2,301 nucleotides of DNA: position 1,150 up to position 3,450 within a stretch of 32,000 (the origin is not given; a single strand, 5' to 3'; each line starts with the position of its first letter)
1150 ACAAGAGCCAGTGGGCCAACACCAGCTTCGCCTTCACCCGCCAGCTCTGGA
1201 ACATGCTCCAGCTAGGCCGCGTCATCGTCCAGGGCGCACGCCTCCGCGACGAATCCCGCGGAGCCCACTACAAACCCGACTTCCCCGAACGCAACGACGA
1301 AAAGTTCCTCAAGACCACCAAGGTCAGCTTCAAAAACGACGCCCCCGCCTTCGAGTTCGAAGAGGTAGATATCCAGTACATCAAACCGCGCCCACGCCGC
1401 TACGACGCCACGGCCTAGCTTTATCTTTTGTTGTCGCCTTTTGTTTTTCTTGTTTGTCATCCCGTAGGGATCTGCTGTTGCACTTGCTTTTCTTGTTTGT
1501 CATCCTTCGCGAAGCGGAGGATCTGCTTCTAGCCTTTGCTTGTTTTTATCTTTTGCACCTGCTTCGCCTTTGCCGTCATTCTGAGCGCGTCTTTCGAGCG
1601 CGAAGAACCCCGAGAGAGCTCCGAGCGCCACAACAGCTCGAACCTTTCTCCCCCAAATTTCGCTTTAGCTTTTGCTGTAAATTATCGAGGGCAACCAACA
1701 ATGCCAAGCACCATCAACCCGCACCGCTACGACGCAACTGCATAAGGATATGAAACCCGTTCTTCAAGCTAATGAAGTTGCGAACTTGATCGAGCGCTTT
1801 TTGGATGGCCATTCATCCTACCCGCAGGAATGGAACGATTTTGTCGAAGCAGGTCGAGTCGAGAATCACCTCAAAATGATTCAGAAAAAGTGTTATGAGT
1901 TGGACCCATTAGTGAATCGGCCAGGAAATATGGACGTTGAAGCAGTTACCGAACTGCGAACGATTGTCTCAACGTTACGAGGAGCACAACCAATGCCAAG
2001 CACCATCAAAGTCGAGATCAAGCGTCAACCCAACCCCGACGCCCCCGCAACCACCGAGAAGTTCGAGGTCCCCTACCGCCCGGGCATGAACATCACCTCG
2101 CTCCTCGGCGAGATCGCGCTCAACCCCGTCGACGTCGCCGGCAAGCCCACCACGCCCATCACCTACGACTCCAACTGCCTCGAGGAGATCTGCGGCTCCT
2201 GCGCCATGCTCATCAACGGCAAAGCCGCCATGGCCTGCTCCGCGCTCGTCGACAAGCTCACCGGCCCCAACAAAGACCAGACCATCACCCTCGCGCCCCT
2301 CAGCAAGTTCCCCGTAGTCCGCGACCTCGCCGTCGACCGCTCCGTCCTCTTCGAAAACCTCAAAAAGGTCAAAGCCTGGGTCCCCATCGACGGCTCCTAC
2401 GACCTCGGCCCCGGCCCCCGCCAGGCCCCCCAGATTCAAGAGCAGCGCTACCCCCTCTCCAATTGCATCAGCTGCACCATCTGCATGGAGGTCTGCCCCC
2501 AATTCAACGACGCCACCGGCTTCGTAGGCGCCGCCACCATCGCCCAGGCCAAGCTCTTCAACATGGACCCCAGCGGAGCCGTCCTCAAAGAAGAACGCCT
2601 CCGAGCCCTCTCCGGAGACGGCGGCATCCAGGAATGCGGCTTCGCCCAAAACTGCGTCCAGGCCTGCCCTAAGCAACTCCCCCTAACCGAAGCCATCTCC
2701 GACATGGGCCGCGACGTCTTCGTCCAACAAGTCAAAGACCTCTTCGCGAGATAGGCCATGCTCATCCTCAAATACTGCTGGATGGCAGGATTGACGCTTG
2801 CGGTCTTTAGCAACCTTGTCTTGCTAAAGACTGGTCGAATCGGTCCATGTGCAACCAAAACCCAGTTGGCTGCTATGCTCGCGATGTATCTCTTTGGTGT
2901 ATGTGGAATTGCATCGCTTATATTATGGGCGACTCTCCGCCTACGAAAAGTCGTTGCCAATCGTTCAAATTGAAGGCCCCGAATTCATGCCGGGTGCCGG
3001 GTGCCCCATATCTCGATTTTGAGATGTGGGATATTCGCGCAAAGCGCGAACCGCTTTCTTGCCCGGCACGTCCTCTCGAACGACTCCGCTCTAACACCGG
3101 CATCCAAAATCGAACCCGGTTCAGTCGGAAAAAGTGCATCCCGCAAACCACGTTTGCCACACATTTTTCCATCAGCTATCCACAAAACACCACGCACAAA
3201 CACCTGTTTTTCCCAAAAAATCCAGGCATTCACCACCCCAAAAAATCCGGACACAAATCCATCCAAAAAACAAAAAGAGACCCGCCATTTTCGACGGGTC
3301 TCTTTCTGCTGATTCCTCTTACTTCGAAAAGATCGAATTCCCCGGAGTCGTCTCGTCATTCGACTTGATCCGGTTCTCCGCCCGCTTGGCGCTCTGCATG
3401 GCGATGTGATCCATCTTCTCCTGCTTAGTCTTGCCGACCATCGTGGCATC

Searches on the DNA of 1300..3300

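Call 55: search_rna_families(source=window, start=1300, end=3300, threshold=evalue, max_evalue=1)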
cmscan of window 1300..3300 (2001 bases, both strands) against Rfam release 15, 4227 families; matches with E-value up to 1: 0.
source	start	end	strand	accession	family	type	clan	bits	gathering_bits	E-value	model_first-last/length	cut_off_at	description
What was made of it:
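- Tried and rejected: Rfam found nothing in 1300-3300 (call 55).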

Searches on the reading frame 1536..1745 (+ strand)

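Call 5: search_protein_families(library=pfam, proteins=[window:1536-1745:+], max_evalue=1)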
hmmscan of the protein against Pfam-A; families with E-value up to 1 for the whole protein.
window:1536-1745:+ (69 aa): 1 family
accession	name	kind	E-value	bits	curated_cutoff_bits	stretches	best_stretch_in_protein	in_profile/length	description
PF01061.29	ABC2_membrane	-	0.12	12.3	26.9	1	1-48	53-101/211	ABC-2 type transporter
